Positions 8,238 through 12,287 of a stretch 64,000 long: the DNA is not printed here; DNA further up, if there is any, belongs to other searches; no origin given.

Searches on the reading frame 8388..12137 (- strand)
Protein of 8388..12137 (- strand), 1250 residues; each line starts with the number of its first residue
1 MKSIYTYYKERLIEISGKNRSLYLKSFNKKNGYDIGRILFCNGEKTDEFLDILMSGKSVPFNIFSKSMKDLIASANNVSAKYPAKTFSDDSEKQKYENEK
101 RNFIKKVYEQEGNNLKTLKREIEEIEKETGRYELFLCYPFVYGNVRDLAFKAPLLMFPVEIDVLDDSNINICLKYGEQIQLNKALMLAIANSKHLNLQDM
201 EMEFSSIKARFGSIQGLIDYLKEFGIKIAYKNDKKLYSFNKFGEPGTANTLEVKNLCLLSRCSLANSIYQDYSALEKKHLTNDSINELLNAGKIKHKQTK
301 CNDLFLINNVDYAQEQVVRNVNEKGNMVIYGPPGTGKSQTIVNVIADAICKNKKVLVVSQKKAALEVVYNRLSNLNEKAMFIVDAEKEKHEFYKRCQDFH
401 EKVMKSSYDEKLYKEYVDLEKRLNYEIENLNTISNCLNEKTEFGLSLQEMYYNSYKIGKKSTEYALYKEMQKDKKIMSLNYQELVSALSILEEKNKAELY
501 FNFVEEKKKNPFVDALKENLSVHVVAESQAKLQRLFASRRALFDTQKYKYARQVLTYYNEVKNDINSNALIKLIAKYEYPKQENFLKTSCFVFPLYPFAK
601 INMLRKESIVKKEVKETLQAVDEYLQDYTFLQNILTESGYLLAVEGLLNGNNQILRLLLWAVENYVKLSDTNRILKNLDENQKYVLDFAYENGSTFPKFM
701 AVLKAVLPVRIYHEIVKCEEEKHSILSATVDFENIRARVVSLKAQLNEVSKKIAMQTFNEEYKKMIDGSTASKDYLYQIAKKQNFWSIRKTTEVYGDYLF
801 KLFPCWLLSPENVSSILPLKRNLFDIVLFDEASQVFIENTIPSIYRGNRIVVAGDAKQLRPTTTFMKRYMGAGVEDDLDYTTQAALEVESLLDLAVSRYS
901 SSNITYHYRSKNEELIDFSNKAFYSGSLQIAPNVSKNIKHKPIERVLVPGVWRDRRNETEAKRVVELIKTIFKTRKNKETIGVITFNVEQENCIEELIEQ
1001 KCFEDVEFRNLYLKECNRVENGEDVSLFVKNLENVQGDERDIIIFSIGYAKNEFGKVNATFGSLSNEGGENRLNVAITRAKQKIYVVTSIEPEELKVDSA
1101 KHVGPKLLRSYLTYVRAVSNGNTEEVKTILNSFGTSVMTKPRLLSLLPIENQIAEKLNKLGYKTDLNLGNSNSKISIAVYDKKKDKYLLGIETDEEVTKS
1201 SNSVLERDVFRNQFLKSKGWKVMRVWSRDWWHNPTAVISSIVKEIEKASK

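Call 89: search_protein_families(library=ncbifam, proteins=[window:8388-12137:-], max_evalue=0.00001)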
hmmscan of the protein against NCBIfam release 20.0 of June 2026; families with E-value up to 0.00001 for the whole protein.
window:8388-12137:- (1250 aa): 4 families
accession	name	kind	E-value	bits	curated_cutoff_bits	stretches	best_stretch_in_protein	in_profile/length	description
NF058533.1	antiphage_ProA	equivalog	1.1e-165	553.6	1500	2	767-1249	1247-1707/1903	anti-phage protein ProA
NF042953.1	Hhe_antiphage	equivalog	2.3e-112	376.7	2000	2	469-1247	942-1682/1797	DUF4011 domain-containing anti-phage protein Hhe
TIGR00376.1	TIGR00376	hypoth_equivalog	5.5e-28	97.8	348.9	2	274-387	122-237/639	IGHMBP2 family helicase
NF040671.1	PLuB_AAA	exception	4.1e-23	80.8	999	2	821-936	960-1081/1256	PLuB system helicase-like protein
